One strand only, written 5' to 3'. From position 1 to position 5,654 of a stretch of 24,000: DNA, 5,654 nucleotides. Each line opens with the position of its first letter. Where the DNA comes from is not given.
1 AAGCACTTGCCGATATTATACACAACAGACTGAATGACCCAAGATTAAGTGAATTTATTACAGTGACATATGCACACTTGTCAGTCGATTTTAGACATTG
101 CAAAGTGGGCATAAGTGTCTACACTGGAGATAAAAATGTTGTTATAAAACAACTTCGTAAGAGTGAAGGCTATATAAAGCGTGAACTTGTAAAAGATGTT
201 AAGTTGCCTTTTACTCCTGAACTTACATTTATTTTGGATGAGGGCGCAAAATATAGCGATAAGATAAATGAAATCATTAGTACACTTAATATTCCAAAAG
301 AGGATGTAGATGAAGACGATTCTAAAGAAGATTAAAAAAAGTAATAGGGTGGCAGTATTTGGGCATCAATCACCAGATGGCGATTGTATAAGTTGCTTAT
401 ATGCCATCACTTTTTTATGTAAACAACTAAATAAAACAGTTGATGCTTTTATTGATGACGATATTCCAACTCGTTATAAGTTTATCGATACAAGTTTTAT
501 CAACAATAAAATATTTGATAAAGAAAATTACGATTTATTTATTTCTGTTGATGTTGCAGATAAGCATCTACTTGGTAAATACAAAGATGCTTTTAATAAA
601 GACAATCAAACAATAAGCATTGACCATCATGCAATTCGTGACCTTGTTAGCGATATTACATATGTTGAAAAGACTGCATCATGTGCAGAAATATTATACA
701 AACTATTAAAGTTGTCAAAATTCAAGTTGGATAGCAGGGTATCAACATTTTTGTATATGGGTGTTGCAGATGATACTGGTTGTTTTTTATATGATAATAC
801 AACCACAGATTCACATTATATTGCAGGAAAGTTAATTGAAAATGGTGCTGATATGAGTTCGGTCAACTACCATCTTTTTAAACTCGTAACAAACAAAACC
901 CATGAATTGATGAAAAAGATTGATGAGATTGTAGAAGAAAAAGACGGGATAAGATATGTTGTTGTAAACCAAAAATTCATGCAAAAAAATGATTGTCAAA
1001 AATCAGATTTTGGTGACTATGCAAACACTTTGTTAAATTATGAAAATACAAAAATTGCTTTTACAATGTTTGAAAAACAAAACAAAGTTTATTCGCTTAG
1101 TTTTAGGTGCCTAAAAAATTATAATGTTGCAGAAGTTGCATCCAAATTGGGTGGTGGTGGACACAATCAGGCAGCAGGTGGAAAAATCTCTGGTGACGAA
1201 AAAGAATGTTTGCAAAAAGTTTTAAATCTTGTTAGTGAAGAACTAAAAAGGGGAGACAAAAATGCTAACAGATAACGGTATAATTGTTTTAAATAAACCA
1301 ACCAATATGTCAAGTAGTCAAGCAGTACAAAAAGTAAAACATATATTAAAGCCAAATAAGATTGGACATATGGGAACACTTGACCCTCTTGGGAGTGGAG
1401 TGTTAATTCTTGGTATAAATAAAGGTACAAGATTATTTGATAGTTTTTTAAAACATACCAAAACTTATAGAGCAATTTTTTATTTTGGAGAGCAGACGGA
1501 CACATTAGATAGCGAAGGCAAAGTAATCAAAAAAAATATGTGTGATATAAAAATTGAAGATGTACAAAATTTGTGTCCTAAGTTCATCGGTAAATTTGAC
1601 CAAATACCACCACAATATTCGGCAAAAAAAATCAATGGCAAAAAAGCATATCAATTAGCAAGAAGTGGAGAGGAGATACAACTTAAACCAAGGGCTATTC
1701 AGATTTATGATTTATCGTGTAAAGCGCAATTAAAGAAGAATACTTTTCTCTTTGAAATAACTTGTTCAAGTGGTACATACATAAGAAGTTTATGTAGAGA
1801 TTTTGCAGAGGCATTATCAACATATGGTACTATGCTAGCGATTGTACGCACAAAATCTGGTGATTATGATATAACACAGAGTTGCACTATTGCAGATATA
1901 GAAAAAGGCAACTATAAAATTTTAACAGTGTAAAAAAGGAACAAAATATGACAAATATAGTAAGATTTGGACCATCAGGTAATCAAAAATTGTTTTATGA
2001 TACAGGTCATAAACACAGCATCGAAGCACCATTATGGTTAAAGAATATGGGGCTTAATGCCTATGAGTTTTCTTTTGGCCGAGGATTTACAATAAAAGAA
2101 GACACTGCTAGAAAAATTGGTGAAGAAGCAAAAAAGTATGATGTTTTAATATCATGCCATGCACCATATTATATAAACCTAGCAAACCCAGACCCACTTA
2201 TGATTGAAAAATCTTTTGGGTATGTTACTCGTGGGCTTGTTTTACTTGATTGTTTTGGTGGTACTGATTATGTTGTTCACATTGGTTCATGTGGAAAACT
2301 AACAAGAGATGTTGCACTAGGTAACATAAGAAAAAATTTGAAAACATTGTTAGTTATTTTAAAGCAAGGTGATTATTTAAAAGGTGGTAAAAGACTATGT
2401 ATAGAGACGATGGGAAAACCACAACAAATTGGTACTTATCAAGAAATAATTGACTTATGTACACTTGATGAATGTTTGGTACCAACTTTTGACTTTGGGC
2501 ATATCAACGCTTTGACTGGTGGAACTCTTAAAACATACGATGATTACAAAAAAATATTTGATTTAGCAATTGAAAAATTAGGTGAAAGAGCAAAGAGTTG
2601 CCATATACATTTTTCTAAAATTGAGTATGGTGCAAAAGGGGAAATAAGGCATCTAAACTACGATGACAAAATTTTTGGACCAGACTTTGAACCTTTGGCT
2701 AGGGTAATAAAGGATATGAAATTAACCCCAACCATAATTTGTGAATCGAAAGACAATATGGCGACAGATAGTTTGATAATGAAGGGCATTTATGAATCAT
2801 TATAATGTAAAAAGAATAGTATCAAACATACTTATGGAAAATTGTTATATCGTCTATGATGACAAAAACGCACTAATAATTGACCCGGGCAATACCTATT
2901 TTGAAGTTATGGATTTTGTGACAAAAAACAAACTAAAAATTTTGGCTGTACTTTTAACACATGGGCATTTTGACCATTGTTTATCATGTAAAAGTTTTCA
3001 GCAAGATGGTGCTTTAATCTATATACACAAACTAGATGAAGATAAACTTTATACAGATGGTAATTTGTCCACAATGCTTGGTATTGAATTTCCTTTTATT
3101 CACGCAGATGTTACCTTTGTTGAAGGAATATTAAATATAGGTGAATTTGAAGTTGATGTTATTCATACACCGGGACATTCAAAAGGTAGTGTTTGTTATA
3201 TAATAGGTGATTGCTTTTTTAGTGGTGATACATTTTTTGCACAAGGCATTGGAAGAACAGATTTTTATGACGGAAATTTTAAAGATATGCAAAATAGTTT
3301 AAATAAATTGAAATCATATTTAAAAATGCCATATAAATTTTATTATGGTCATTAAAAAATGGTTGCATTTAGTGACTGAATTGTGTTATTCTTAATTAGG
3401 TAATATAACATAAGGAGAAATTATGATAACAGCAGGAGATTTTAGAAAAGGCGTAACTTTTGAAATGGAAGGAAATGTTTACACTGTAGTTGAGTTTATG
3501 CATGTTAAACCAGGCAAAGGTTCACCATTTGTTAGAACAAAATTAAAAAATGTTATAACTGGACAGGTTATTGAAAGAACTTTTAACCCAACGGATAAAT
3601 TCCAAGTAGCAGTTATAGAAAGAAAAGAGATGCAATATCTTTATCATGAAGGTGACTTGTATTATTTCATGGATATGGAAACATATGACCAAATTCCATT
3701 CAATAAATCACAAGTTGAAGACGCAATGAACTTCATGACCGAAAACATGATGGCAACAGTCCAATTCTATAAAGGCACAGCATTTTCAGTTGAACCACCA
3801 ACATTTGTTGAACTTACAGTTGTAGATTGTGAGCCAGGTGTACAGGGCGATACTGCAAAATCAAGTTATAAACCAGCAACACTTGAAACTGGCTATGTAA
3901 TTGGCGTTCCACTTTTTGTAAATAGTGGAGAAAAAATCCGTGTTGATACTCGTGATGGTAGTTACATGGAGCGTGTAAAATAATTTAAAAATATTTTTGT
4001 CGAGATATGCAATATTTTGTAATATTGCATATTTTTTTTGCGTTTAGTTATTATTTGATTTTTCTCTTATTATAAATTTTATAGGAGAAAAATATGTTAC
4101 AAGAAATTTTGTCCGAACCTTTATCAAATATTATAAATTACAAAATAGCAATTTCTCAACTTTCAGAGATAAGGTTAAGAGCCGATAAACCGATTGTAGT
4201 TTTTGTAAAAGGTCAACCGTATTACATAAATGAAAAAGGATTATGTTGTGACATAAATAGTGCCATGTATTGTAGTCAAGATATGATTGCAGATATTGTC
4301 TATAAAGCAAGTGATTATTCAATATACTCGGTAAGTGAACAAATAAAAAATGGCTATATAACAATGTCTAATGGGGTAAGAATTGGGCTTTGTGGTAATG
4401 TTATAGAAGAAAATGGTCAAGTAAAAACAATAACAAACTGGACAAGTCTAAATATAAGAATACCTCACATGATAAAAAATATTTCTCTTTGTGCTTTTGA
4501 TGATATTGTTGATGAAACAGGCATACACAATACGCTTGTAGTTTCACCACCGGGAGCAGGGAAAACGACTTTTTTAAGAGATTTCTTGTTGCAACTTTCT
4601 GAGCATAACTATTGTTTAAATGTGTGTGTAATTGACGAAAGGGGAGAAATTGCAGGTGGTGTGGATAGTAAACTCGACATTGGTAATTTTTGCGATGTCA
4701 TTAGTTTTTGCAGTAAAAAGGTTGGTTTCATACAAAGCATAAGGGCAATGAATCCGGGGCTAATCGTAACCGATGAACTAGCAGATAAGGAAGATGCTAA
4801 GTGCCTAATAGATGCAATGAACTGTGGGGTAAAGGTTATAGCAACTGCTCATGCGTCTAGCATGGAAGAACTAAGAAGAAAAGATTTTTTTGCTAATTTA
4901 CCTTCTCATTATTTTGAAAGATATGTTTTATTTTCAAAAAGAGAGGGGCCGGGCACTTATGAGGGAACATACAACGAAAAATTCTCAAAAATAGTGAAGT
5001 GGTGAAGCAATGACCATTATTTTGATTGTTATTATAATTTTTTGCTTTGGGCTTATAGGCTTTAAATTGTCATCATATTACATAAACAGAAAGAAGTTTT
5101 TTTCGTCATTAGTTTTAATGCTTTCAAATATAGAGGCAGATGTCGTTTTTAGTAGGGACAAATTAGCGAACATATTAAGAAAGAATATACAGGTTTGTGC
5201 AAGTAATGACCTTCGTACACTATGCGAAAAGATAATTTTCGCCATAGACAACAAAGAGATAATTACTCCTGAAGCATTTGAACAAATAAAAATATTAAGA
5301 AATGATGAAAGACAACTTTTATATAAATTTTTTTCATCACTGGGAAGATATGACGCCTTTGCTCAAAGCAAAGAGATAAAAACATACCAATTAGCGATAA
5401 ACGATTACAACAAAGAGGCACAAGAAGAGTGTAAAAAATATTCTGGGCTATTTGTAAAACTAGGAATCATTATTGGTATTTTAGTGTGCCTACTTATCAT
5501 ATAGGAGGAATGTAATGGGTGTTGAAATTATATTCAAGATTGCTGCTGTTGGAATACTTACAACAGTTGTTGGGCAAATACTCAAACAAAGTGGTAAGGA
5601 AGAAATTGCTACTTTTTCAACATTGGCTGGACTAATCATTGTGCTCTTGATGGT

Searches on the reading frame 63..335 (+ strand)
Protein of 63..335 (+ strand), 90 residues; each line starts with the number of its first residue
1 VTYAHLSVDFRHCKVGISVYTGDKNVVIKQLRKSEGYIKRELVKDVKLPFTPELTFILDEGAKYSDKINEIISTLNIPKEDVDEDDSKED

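Call 27: search_protein_families(library=pfam, proteins=[window:63-335:+], max_evalue=0.00001)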
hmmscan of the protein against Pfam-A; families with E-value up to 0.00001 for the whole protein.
window:63-335:+ (90 aa): 1 family
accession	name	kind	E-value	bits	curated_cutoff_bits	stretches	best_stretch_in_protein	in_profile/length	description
PF02033.23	RBFA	-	3.2e-15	56.7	34.7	1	3-72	34-105/105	Ribosome-binding factor A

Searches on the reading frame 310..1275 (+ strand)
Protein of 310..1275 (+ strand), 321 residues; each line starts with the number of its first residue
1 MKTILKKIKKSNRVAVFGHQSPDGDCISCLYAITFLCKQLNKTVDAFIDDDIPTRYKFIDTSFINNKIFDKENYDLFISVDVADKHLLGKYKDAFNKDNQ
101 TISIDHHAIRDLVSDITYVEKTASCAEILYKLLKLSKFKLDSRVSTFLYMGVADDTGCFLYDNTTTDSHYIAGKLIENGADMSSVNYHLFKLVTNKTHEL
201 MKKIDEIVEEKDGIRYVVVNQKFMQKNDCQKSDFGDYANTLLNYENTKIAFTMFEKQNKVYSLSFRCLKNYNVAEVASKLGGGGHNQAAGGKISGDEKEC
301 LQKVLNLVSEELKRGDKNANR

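Call 27: search_protein_families(library=pfam, proteins=[window:310-1275:+], max_evalue=0.00001)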
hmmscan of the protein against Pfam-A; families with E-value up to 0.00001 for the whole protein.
window:310-1275:+ (321 aa): 2 families
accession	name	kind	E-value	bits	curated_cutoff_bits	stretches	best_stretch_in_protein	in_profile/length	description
PF01368.27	DHH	-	2.1e-16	60.8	28.1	1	13-151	1-124/125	DHH family, N-terminal domain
PF02272.25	DHHA1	-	1.8e-12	48.1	25.9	1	223-313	9-101/102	DHHA1 domain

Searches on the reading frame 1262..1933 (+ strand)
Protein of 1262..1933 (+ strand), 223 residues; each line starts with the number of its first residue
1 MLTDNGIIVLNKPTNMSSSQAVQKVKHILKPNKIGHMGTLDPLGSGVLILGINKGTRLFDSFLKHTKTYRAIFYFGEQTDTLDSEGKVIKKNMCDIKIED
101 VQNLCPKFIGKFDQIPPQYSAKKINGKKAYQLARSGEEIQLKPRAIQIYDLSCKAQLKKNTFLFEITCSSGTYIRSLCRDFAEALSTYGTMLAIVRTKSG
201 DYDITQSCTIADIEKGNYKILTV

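Call 27: search_protein_families(library=pfam, proteins=[window:1262-1933:+], max_evalue=0.00001)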
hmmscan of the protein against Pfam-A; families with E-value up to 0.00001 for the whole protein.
window:1262-1933:+ (223 aa): 2 families
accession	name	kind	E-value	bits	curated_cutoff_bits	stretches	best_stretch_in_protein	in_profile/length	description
PF01509.24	TruB_N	-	4.1e-51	173.7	27.3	1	26-174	1-149/149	TruB family pseudouridylate synthase (N terminal domain)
PF16198.10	TruB_C_2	-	1.3e-06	28.9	29.3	1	175-215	1-41/66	tRNA pseudouridylate synthase B C-terminal domain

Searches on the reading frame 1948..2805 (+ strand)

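Call 27: search_protein_families(library=pfam, proteins=[window:1948-2805:+], max_evalue=0.00001)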
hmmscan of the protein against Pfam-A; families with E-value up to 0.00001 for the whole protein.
window:1948-2805:+ (285 aa): 1 family
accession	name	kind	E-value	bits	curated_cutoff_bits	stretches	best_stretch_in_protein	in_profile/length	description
PF01261.30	AP_endonuc_2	-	2.4e-23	83.6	31.1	1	30-269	3-231/249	Xylose isomerase-like TIM barrel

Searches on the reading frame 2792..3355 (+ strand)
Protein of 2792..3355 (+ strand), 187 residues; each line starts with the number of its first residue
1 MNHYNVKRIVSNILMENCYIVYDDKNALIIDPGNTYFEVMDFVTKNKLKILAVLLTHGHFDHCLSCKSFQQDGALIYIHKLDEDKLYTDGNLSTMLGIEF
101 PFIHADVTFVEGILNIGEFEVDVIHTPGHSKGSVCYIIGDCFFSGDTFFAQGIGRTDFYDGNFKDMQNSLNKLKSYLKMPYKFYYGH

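Call 27: search_protein_families(library=pfam, proteins=[window:2792-3355:+], max_evalue=0.00001)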
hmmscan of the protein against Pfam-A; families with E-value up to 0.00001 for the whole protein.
window:2792-3355:+ (187 aa): 1 family
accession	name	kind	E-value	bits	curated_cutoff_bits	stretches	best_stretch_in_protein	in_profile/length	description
PF00753.33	Lactamase_B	-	9e-24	84.9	22.7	1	15-186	5-195/196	Metallo-beta-lactamase superfamily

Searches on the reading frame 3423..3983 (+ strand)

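Call 27: search_protein_families(library=pfam, proteins=[window:3423-3983:+], max_evalue=0.00001)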
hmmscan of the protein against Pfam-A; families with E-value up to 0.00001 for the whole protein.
window:3423-3983:+ (186 aa): 3 families
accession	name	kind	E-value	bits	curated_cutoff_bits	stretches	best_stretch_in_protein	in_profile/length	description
PF09285.17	Elong-fact-P_C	-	6.4e-28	96.7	25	1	129-184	1-56/56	Elongation factor P, C-terminal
PF08207.18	EFP_N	-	2.4e-27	95.1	23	1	3-60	1-58/58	Elongation factor P (EF-P) KOW-like domain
PF01132.26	EFP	-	3.2e-22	78.7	27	1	68-119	1-52/54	Elongation factor P (EF-P) OB domain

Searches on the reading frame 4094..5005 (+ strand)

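Call 27: search_protein_families(library=pfam, proteins=[window:4094-5005:+], max_evalue=0.00001)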
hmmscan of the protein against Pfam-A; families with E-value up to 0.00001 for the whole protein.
window:4094-5005:+ (303 aa): 2 families
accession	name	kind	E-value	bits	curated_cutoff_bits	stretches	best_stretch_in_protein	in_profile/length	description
PF19568.5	Spore_III_AA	-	5.5e-61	206.7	27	1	3-298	8-304/306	Sporulation stage III, protein AA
PF00437.27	T2SSE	-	2.9e-06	26.6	24.9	1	146-258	144-249/370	Type II/IV secretion system protein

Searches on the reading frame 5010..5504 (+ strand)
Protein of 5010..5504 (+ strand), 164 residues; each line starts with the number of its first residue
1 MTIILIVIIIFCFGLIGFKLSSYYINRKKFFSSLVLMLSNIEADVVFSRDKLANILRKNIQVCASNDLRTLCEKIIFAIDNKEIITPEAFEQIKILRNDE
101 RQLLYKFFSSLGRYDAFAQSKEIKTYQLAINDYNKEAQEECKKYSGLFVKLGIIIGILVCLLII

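Call 27: search_protein_families(library=pfam, proteins=[window:5010-5504:+], max_evalue=0.00001)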
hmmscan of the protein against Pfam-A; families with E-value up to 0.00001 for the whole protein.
window:5010-5504:+ (164 aa): 1 family
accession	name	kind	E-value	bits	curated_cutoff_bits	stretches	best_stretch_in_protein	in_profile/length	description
PF09548.15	Spore_III_AB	-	2.4e-20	73.7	32.5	1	3-164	2-170/170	Stage III sporulation protein AB (spore_III_AB)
